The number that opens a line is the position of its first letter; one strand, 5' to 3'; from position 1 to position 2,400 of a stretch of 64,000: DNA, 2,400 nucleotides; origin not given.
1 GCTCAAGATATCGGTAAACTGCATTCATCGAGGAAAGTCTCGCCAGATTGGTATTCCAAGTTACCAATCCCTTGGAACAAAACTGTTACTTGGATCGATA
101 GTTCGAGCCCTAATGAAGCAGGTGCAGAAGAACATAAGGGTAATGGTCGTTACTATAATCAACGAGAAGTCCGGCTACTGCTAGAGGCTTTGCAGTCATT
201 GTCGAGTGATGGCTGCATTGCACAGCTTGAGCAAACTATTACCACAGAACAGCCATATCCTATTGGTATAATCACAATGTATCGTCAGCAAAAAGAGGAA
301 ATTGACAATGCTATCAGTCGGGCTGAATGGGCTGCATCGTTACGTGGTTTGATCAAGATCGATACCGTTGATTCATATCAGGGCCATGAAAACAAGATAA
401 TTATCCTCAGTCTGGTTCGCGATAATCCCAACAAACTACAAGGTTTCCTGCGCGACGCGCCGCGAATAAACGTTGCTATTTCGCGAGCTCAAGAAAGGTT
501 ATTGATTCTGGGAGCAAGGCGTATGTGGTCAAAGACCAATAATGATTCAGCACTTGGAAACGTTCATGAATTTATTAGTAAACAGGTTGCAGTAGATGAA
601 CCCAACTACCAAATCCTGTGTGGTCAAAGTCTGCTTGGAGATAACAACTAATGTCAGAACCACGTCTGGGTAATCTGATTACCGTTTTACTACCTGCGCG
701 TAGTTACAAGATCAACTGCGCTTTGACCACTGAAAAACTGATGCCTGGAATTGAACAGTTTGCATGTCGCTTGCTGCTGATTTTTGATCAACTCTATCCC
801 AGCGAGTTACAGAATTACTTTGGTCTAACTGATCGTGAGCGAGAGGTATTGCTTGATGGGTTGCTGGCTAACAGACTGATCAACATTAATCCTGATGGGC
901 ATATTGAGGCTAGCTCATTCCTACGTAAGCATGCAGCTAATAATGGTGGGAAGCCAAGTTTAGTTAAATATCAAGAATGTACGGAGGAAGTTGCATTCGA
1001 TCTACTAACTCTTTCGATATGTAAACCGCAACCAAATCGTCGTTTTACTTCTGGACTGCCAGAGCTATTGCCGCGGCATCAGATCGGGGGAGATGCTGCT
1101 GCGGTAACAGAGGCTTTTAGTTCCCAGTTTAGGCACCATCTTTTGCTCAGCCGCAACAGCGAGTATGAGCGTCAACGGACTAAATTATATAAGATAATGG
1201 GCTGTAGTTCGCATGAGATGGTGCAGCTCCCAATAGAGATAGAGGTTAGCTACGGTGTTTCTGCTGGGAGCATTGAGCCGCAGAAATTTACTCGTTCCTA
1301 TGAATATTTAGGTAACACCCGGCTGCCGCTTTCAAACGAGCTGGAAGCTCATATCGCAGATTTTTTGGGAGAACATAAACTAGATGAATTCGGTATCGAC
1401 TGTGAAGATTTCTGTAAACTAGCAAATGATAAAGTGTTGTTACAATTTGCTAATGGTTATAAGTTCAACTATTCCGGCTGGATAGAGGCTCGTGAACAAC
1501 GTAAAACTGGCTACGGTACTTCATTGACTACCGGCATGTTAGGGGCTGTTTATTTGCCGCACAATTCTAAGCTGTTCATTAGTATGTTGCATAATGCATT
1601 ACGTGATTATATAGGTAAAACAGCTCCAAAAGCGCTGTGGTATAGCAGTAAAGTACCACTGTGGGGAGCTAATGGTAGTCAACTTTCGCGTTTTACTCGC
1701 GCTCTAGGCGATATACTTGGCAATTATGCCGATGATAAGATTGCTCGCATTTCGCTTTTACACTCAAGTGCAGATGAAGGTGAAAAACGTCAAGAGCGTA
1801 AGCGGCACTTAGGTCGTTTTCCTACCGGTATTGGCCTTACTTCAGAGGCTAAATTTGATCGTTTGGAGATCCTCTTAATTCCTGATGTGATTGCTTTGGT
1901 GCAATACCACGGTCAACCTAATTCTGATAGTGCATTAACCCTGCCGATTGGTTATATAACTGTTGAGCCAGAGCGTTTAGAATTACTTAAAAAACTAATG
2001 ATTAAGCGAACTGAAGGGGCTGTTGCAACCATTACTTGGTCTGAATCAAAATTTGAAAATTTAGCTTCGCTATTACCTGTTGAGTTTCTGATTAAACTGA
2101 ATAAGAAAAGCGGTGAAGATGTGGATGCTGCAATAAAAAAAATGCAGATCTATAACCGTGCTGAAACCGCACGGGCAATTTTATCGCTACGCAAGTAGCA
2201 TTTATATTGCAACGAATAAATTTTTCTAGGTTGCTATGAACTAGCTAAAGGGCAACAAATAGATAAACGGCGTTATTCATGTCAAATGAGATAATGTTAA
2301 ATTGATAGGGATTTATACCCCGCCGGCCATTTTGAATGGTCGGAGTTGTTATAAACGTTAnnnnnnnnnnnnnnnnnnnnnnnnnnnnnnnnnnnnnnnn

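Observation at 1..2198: Truncated SF1 helicase translationally coupled to a 515-aa protein of unknown function: possible two-gene defense or conflict system running off the window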

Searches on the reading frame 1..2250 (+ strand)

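Call 9: search_protein_families(proteins=[L001:15693-20648:+], library=padloc, max_evalue=0.01)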
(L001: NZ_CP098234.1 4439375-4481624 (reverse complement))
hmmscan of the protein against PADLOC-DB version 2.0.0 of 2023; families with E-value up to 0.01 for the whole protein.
L001:15693-20648:+ (1652 aa): 39 families (the best 25 are shown)
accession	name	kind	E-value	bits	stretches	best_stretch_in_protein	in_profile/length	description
PDLC03921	MkoA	-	0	1303.6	1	2-1642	2-1598/1607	-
PDLC03920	MkoA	-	4.4e-120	400.8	3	1021-1630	583-1099/1112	-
PDLC03924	MkoC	-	3.8e-30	102.8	3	1477-1628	819-963/1136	-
PDLC02512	PglW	-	2.3e-22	76.8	1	12-419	14-426/1403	PglW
PDLC04042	PD-T4-6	-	4.5e-14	50.8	2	306-480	96-279/292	-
PDLC04053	PD-T4-6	-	1e-13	49.5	2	306-420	96-207/311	-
PDLC04047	PD-T4-6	-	2.3e-13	47.9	2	563-666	53-157/327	-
PDLC04056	PD-T4-6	-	2.1e-12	44.9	1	595-661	82-148/415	-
PDLC04054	PD-T4-6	-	4.4e-12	44.1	2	587-667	77-158/347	-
PDLC04059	PD-T4-6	-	5.5e-12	43.5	1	595-662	85-153/433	-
PDLC04060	PD-T4-6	-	3.4e-11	40.7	2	323-417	111-203/486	-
PDLC04063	PD-T4-6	-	5.1e-11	40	1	596-664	94-163/564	-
PDLC04048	PD-T4-6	-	5.2e-11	40.5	2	594-665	84-156/354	-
PDLC04044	PD-T4-6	-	7.9e-11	39.7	2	565-660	81-178/372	-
PDLC04057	PD-T4-6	-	3.1e-10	37.6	1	336-485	124-282/443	-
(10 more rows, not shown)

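Call 10: search_protein_families(proteins=[L001:15693-20648:+], library=ncbifam, max_evalue=0.01)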
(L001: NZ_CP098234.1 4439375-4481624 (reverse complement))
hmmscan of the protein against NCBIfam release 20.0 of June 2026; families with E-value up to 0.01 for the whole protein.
L001:15693-20648:+ (1652 aa): 17 families
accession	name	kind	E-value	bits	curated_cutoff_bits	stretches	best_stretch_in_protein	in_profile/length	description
TIGR00376.1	TIGR00376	hypoth_equivalog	1.2e-43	149.6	348.9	2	1338-1638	360-637/639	IGHMBP2 family helicase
NF047741.1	antiphage_MADS6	equivalog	5.1e-38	131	460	2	10-486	10-473/612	methylation-associated defense system protein kinase MAD6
NF040671.1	PLuB_AAA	exception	1.6e-34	118.6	999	2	1336-1609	957-1232/1256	PLuB system helicase-like protein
NF033442.0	BREX_PglW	equivalog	3e-22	78.3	990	1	14-417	13-422/1391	BREX system serine/threonine kinase PglW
NF033483.0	PknB_PASTA_kin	equivalog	8.1e-11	41.6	450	2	321-416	108-201/563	Stk1 family PASTA domain-containing Ser/Thr kinase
TIGR01448.2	helicase_RecD2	equivalog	8.9e-11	40.6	500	2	968-1105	230-359/713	SF1B family DNA helicase RecD2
NF058533.1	antiphage_ProA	equivalog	6.8e-09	33.7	1500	1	1338-1379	1300-1341/1903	anti-phage protein ProA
TIGR03724.2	arch_bud32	equivalog_domain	8.2e-07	28.7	125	0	570-673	45-137/193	KEOPS complex kinase/ATPase Bud32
TIGR01447.1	recD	equivalog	7.6e-06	24.8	310.15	0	1048-1103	137-189/597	exodeoxyribonuclease V subunit alpha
NF042953.1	Hhe_antiphage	equivalog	8.6e-06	23.4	2000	1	1338-1379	1278-1319/1797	DUF4011 domain-containing anti-phage protein Hhe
NF011460.0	PRK14879.1-1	equivalog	0.00038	19.7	199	0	597-668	87-158/232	Kae1-associated kinase Bud32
TIGR02768.1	TraA_Ti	equivalog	0.00068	18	590.45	0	1343-1379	448-488/751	Ti-type conjugative transfer relaxase TraA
NF038151.1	lanthi_synth_III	equivalog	0.0018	16.7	575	0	326-411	342-422/833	class III lanthionine synthetase LanKC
NF011464.0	PRK14879.1-7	equivalog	0.0025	17.6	246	0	596-675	81-157/221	Kae1-associated kinase Bud32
TIGR00064.1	ftsY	equivalog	0.0045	16.3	260.7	0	1075-1104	77-106/279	signal recognition particle-docking protein FtsY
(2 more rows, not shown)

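Call 12: profile_search(protein=L001:15693-19290:+)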
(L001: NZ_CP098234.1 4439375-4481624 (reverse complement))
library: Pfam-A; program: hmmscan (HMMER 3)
A. the first sequence (1199 residues): domains with independent E <= 10: 26; with E <= 0.001: 4
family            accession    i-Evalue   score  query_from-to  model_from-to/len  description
AAA_11            PF13086.12    1.1e-16    61.8    1062-1169        2-114/257  AAA domain
NERD              PF08378.17    7.8e-14    52.6      14-122         5-110/111  Nuclease-related domain
Pkinase           PF00069.31    0.00015    21.7     317-418        95-192/263  Protein kinase domain
AAA_30            PF13604.12    0.00031    21.0    1062-1121        2-60/191  AAA domain
AAA_19            PF13245.12     0.0041    17.7    1078-1124       12-58/134  AAA domain
AAA_22            PF13401.12      0.062    14.0    1079-1171        7-81/130  AAA domain
Pkinase           PF00069.31       0.07    13.0     595-657        72-135/263  Protein kinase domain
AAA_16            PF13191.12      0.097    13.6    1071-1104       17-51/167  AAA ATPase domain
UvrD-helicase     PF00580.27        0.1    12.7    1063-1166        2-95/271  UvrD/REP helicase N-terminal domain
PK_Tyr_Ser-Thr    PF07714.23       0.13    12.0     585-670        64-152/258  Protein tyrosine and serine/threonine kinase
Kdo               PF06293.20       0.14    12.0     617-665       115-165/207  Lipopolysaccharide kinase (Kdo/WaaP) family
AAA               PF00004.35       0.14    13.0    1082-1104        3-25/131  ATPase family associated with various cellular activities (AAA)
NPHP3_N           PF24883.2        0.17    12.5    1081-1104       26-49/164  Nephrocystin 3, N-terminal
SH3_1             PF00018.34       0.19    11.8     932-956         3-27/48  SH3 domain
KorB              PF08535.16       0.23    11.9     280-305        32-57/89  KorB domain
AAA_24            PF13479.12       0.26    11.6    1080-1101        5-26/195  AAA domain
RNA_helicase      PF00910.28       0.28    12.1    1081-1108        2-29/105  RNA helicase
GvpD_P-loop       PF07088.17       0.29    11.4    1075-1110        8-43/189  GvpD gas vesicle protein, P-loop domain
ResIII            PF04851.21        0.4    11.0    1079-1116       25-62/164  Type III restriction enzyme, res subunit
NTPase_1          PF03266.21       0.42    10.9    1082-1103        4-25/168  NTPase
ATPase            PF06745.19       0.49    10.2    1082-1151       24-87/231  KaiC
AAA_18            PF13238.12       0.55    11.1    1082-1164        3-66/128  AAA domain
NACHT             PF05729.18       0.59    10.4    1081-1105        4-28/167  NACHT domain
Kdo               PF06293.20       0.78     9.6     302-356       101-154/207  Lipopolysaccharide kinase (Kdo/WaaP) family
AAA_5             PF07728.20        0.9    10.0    1081-1101        3-23/139  AAA domain (dynein-related subfamily)

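Call 71: find_homologous_proteins(query=L001:15693-20648:+, max_evalue=1e-20)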
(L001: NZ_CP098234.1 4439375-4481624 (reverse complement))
Query L001:15693-20648:+ (1652 aa): 112 proteins with E <= 1e-20 among 8000 candidates.
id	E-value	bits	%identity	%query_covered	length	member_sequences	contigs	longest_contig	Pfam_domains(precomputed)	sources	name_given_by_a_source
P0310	0.0e+0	3766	99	100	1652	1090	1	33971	PF00069.32,PF13087.13,PF13086.13,PF01443.25,PF13604.13,PF13245.13,PF08378.18,PF00580.28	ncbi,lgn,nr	ncbi:NERD domain-containing protein [Escherichia coli]|nr:NERD domain-containing protein [Escherichi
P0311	0.0e+0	3242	85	100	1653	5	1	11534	PF00069.32,PF13087.13,PF13086.13,PF01443.25,PF13604.13,PF13245.13,PF08378.18,PF00580.28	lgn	-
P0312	0.0e+0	3160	83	100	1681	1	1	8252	PF00069.32,PF13087.13,PF13086.13,PF01443.25,PF13604.13,PF13245.13,PF08378.18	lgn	-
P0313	0.0e+0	3098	81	100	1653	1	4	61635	PF00069.32,PF13087.13,PF13086.13,PF01443.25,PF13604.13,PF13245.13,PF08378.18,PF00580.28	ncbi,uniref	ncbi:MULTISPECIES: AAA domain-containing protein [Shewanella]|uniref:AAA domain-containing protein n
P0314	0.0e+0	3085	81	100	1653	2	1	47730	PF06293.21,PF07714.24,PF00069.32,PF13087.13,PF13086.13,PF01443.25,PF13604.13,PF13245.13,PF08378.18,PF00580.28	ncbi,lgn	-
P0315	0.0e+0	3030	79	100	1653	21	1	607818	PF06293.21,PF00069.32,PF13087.13,PF13086.13,PF01443.25,PF13604.13,PF13245.13,PF08378.18,PF00580.28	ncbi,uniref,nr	ncbi:AAA domain-containing protein [Pantoea sp. DY-17]|uniref:AAA domain-containing protein n=1 Tax=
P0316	0.0e+0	3028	80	100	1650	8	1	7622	PF13087.13,PF13086.13,PF01443.25,PF13604.13,PF13245.13,PF08378.18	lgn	-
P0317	0.0e+0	3011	79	100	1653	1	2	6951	PF06293.21,PF00069.32,PF13087.13,PF13086.13,PF01443.25,PF13604.13,PF13245.13,PF08378.18,PF00580.28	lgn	-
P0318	0.0e+0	2997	79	100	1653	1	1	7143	PF06293.21,PF00069.32,PF13087.13,PF13086.13,PF01443.25,PF13604.13,PF13245.13,PF08378.18,PF00580.28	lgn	-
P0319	0.0e+0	2961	78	100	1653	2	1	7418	PF00069.32,PF13087.13,PF13086.13,PF13604.13,PF13245.13,PF08378.18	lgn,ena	-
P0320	0.0e+0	2951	77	100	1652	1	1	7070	PF00069.32,PF13087.13,PF13086.13,PF01443.25,PF13604.13,PF13245.13,PF08378.18,PF00580.28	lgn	-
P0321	0.0e+0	2949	77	100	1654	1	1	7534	PF06293.21,PF00069.32,PF13087.13,PF13086.13,PF01443.25,PF13604.13,PF13245.13,PF08378.18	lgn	-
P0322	0.0e+0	2947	78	100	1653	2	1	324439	PF06293.21,PF07714.24,PF00069.32,PF13087.13,PF13086.13,PF01443.25,PF13604.13,PF13245.13,PF08378.18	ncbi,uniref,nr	ncbi:AAA domain-containing protein [uncultured Shewanella sp.]|uniref:AAA domain-containing protein 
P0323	0.0e+0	2839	75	100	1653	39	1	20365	PF06293.21,PF00069.32,PF13087.13,PF13086.13,PF01443.25,PF13604.13,PF13245.13,PF08378.18,PF00580.28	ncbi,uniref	ncbi:AAA domain-containing protein [Vibrio lentus]|uniref:AAA domain-containing protein n=1 Tax=Vibr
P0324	0.0e+0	2720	77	94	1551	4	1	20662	PF00069.32,PF13087.13,PF13086.13,PF01443.25,PF13604.13,PF13245.13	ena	-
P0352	0.0e+0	1516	44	100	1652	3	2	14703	PF13087.13,PF13086.13,PF01443.25,PF13604.13,PF13245.13,PF08378.18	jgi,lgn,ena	-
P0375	0.0e+0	1358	42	99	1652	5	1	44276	PF06293.21,PF13087.13,PF13086.13,PF13604.13,PF13245.13,PF08378.18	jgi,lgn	-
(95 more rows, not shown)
